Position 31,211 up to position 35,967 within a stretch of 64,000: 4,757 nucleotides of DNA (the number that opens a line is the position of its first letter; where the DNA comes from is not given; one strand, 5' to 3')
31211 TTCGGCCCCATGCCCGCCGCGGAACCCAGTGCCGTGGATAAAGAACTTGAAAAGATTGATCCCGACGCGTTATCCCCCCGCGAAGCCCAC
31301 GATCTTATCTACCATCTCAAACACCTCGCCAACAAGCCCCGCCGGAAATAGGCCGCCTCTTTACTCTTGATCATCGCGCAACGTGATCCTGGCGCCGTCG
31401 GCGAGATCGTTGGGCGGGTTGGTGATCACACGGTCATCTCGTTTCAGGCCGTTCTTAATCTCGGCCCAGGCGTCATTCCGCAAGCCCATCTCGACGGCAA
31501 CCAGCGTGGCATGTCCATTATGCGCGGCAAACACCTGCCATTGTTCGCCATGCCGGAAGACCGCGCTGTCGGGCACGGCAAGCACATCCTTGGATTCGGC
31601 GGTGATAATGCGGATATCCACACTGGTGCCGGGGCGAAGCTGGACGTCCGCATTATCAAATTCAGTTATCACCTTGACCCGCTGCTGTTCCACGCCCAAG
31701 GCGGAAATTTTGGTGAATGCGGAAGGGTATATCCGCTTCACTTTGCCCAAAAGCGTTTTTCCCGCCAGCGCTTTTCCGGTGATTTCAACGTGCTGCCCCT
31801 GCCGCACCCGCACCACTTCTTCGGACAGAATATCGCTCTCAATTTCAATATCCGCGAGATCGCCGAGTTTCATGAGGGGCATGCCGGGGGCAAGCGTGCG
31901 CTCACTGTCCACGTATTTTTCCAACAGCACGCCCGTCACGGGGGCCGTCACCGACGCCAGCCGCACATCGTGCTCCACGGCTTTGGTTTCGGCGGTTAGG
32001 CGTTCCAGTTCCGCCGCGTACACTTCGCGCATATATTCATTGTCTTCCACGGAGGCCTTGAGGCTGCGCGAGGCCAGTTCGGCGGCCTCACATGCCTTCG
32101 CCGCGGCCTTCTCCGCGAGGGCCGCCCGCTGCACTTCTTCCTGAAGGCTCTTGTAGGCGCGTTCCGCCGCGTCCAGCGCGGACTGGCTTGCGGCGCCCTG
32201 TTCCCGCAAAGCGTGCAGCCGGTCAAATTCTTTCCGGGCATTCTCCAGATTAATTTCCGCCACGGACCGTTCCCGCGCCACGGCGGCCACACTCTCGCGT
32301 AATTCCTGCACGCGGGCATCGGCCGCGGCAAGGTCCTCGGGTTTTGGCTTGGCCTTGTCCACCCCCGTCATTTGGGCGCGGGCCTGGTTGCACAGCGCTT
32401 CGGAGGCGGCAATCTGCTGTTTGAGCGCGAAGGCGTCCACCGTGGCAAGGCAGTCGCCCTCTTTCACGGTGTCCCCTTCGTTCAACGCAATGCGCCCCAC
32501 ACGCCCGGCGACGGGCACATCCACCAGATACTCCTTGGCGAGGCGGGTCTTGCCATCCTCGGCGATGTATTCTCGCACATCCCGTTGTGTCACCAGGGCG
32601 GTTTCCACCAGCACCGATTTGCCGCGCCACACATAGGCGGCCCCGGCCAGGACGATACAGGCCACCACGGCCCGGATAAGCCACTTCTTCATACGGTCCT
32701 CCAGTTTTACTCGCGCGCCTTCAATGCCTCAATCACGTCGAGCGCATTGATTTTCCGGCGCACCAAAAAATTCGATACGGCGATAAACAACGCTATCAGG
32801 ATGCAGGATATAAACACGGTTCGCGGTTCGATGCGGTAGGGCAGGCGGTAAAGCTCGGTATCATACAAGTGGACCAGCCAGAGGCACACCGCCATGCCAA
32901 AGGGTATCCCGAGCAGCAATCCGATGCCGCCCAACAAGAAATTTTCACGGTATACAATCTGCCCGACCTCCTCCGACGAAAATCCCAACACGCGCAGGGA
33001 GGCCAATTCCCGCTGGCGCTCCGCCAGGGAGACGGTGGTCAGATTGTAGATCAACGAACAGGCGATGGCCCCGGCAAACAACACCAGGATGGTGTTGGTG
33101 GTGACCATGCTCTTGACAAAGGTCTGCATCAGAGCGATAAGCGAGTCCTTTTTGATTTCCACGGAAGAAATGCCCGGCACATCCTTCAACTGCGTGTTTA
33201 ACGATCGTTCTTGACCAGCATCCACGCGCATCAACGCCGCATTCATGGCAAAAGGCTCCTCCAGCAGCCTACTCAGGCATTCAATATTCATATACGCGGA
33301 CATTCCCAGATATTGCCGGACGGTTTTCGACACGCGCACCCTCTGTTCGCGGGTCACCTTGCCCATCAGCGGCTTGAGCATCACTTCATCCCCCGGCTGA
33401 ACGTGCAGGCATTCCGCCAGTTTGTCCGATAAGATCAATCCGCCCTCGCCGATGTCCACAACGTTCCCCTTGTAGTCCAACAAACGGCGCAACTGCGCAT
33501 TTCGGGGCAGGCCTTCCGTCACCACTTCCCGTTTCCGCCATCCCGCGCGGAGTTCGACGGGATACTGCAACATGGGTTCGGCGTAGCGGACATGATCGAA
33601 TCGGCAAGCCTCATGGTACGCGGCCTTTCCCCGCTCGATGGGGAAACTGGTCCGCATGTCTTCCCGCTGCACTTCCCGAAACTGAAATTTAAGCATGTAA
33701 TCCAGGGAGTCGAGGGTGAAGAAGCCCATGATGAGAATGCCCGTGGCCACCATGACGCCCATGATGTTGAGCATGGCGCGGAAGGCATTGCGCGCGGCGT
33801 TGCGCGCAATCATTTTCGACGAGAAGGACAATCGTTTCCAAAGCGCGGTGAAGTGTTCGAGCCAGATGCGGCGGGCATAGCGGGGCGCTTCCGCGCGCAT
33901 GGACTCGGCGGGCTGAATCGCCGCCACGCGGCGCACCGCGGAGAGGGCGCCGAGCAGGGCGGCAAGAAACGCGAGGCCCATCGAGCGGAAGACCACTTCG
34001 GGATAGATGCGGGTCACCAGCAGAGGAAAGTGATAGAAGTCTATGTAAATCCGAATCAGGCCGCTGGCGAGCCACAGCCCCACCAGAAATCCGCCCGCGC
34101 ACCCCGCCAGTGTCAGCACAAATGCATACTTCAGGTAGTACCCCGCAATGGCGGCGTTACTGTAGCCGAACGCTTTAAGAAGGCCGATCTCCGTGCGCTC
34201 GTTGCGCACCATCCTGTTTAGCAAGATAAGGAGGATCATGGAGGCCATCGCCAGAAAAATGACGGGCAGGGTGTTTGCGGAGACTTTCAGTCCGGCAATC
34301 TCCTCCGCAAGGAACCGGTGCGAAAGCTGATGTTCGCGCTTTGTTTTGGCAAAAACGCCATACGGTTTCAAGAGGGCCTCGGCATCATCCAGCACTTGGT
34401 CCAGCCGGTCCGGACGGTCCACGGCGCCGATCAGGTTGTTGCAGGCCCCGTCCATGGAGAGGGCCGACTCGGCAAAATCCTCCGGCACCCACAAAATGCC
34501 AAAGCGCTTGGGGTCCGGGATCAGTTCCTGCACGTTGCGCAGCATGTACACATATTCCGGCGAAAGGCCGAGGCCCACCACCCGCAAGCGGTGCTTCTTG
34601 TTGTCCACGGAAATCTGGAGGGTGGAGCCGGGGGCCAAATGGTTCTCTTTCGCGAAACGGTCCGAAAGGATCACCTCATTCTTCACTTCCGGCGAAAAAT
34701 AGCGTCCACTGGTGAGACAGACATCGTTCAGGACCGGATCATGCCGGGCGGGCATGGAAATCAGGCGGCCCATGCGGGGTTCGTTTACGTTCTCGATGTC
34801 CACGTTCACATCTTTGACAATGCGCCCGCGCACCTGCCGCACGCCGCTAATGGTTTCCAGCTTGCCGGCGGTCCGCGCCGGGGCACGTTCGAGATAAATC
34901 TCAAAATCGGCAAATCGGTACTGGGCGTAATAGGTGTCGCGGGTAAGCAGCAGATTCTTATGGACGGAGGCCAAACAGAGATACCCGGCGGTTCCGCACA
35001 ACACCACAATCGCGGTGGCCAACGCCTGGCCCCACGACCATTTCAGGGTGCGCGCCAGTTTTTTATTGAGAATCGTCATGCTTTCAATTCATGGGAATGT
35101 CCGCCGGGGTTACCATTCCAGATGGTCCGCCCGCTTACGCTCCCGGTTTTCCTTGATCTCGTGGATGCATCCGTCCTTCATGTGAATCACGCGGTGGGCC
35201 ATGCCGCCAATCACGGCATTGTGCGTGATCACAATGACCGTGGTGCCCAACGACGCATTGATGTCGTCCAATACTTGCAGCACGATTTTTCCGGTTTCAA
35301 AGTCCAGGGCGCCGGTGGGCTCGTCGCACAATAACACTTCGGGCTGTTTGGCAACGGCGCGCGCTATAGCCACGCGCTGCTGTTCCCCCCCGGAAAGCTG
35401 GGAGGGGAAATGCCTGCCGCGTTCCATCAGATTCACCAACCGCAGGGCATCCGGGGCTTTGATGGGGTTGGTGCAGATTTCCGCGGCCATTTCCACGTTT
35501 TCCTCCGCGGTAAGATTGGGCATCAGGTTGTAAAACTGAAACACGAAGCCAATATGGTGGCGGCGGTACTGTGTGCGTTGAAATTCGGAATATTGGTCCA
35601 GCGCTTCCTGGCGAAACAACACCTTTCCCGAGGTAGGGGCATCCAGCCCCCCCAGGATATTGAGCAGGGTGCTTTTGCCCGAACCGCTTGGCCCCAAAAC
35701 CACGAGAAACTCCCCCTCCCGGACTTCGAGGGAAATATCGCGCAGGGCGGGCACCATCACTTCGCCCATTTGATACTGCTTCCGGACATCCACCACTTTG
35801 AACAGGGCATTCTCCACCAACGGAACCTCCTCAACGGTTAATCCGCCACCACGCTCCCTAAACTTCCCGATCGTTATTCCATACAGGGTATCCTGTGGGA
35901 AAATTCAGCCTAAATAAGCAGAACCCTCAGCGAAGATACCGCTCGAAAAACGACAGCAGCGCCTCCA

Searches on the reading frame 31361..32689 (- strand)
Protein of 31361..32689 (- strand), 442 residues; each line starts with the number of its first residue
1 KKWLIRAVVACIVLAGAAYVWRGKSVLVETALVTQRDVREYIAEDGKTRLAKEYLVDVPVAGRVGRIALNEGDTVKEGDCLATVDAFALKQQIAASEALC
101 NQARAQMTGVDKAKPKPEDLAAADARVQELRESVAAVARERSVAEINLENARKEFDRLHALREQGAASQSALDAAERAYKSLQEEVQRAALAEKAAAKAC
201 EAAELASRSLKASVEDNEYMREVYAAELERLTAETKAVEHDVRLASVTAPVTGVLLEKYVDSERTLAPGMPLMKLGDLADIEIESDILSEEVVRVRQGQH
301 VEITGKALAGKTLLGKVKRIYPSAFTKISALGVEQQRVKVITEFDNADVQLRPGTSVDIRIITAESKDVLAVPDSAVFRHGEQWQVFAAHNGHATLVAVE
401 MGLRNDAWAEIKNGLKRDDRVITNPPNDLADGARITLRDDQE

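Call 45: search_protein_families(library=pfam, proteins=[window:31361-32689:-], max_evalue=0.0001)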
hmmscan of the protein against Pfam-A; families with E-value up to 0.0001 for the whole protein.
window:31361-32689:- (442 aa): 2 families
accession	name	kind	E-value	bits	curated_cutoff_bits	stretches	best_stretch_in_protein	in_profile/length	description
PF16576.10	HlyD_D23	-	5.7e-19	68.7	30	1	221-355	89-212/214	Barrel-sandwich domain of CusB or HlyD membrane-fusion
PF13437.12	HlyD_3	-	8.4e-13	49.4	22.2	1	247-354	2-106/106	HlyD family secretion protein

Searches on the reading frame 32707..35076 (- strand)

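Call 22: search_protein_families(library=pfam, proteins=[window:32707-35076:-], max_evalue=0.001)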
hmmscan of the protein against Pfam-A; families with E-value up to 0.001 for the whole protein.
window:32707-35076:- (789 aa): 2 families
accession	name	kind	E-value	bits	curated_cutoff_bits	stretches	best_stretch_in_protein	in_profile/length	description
PF02687.27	FtsX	-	1.9e-29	102.6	25.5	2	269-389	2-120/120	FtsX-like permease C-terminal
PF12704.14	MacB_PCD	-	3.6e-07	31.1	27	0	18-233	9-205/207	MacB-like periplasmic core domain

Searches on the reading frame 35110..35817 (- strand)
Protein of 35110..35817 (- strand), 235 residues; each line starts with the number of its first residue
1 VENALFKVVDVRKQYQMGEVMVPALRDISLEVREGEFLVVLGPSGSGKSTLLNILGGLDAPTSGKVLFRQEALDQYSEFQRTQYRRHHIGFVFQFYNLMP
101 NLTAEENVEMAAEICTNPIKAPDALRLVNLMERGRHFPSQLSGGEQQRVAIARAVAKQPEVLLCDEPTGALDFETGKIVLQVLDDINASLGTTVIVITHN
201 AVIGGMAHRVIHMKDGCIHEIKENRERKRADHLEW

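Call 45: search_protein_families(library=pfam, proteins=[window:35110-35817:-], max_evalue=0.0001)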
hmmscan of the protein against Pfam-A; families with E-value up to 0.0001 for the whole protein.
window:35110-35817:- (235 aa): 3 families
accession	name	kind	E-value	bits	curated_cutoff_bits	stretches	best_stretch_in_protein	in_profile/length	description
PF00005.33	ABC_tran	-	1.5e-36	126.5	25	1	25-168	1-136/137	ABC transporter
PF13304.12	AAA_21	-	2.3e-08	34.9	27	0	37-98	1-65/304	AAA domain, putative AbiEii toxin, Type IV TA system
PF02463.25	SMC_N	-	2.2e-06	27.7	40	1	36-213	25-211/220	RecF/RecN/SMC N terminal domain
